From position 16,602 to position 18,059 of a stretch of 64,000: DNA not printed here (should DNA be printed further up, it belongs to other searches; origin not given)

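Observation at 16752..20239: Unusual trio inside the glycan locus: AlkP-superfamily metalloenzyme, SPASM-like radical SAM, and a 422-aa Pol-beta-fold nucleotidyltransferase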

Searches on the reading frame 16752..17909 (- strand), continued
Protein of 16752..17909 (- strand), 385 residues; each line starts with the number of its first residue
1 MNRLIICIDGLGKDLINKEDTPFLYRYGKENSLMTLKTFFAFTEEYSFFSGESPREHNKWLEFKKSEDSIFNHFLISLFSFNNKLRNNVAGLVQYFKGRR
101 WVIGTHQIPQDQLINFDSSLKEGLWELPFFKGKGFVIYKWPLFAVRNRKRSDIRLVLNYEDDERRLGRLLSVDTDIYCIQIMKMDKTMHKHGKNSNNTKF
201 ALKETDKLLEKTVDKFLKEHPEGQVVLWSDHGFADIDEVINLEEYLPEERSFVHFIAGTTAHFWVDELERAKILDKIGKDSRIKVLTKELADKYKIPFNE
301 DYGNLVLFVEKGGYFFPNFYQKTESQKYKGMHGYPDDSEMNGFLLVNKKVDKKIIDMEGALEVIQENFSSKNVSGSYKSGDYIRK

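Call 58: search_solved_structures(query=A2, max_evalue=0.001, show_alignments=4)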
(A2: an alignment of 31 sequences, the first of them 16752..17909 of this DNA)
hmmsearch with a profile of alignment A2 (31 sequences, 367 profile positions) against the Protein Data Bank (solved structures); distinct sequences matched with E-value up to 0.001: 14.
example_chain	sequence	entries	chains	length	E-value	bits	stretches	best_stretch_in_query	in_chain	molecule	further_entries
5ege_A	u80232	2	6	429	4.9e-11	45.4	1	168-292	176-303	Ectonucleotide pyrophosphatase/phosphodiesterase family member 6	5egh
4lqy_A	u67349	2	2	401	2.7e-08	36.4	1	180-283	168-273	Bis(5'-adenosyl)-triphosphatase ENPP4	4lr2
7mw8_D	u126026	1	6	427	1.9e-07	33.6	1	178-246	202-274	Phosphodiesterase-nucleotide pyrophosphatase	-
2gsn_A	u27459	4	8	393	3.9e-07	32.6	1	178-246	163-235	phosphodiesterase-nucleotide pyrophosphatase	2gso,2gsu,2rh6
5tcd_A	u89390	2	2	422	1.3e-05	27.6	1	124-240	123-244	Ectonucleotide pyrophosphatase/phosphodiesterase family member 7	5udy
6wet_AaA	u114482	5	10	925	1.5e-05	27.4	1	170-255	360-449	Ectonucleotide pyrophosphatase/phosphodiesterase family member 1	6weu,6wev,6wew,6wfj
8ghr_A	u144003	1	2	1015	1.7e-05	27.2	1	170-255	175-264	Ectonucleotide pyrophosphatase/phosphodiesterase family member 1, secreted form, Immunoglo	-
7n1s_A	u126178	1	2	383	2.3e-05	26.8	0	178-246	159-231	Phosphodiesterase-nucleotide pyrophosphatase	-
5gz4_A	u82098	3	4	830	2.8e-05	26.5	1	124-238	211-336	Snake venom phosphodiesterase (PDE) | Venom phosphodiesterase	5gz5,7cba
6aek_A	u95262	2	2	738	0.00016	24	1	171-253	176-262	Ectonucleotide pyrophosphatase/phosphodiesterase 1, isoform CRA_d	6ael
4b56_A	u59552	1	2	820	0.00019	23.8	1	171-253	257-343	ECTONUCLEOTIDE PYROPHOSPHATASE/PHOSPHODIESTERASE FAMILY MEMBER 1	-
4gtw_A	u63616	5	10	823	0.00019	23.8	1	171-253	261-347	Ectonucleotide pyrophosphatase/phosphodiesterase family member 2, Alkaline phosphodiestera | Ectonucleotide pyrophosphatase/phosphodiesterase family member 1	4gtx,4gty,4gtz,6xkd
3q3q_A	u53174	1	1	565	0.00084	21.6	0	168-243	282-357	Alkaline phosphatase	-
5xwi_A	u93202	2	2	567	0.00084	21.6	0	168-243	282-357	Alkaline phosphatase PhoK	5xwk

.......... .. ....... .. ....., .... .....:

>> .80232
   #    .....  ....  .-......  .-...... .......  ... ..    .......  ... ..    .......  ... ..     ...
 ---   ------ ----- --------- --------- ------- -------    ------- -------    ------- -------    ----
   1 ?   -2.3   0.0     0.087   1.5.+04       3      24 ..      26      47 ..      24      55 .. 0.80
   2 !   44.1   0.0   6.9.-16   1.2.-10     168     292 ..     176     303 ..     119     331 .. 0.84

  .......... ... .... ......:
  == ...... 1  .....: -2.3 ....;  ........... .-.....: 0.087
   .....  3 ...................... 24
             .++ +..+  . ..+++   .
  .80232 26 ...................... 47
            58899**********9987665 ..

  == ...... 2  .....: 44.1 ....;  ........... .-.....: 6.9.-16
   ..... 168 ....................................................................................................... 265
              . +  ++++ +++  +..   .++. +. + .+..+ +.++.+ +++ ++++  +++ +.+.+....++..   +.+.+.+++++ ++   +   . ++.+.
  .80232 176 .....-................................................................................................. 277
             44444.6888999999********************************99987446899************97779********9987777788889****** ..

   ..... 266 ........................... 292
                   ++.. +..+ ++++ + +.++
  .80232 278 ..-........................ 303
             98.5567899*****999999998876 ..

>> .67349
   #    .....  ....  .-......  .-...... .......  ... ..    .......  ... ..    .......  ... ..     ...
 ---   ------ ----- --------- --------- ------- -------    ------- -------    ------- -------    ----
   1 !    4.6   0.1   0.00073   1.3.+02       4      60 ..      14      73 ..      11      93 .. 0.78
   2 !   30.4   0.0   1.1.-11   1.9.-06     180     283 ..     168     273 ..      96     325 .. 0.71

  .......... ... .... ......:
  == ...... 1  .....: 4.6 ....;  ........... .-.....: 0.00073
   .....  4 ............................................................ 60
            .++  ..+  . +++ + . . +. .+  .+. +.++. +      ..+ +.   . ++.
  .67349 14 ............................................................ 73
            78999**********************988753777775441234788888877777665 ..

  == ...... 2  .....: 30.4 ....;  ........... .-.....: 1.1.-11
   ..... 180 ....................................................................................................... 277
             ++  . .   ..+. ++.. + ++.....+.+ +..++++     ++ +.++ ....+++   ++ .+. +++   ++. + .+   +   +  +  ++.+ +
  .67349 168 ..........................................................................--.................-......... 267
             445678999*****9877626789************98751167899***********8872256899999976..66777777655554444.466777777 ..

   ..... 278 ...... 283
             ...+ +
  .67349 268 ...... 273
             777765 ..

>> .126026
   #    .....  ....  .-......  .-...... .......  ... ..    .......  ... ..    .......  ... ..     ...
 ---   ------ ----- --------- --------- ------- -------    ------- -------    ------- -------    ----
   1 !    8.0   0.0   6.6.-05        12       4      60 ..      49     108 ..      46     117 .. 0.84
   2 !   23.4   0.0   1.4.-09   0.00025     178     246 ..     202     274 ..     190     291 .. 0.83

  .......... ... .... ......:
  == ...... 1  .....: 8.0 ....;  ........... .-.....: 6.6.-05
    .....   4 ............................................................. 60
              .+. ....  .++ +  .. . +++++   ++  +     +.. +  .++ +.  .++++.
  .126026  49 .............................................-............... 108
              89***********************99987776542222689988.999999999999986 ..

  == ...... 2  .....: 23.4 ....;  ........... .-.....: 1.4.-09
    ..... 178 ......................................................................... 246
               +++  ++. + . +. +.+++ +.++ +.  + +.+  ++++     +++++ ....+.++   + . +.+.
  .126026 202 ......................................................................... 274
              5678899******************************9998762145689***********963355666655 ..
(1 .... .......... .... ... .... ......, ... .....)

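Call 71: search_protein_families(library=padloc, proteins=[window:16752-17909:-], max_evalue=0.01)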
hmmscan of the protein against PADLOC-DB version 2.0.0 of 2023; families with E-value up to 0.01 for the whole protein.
window:16752-17909:- (385 aa): 0 families
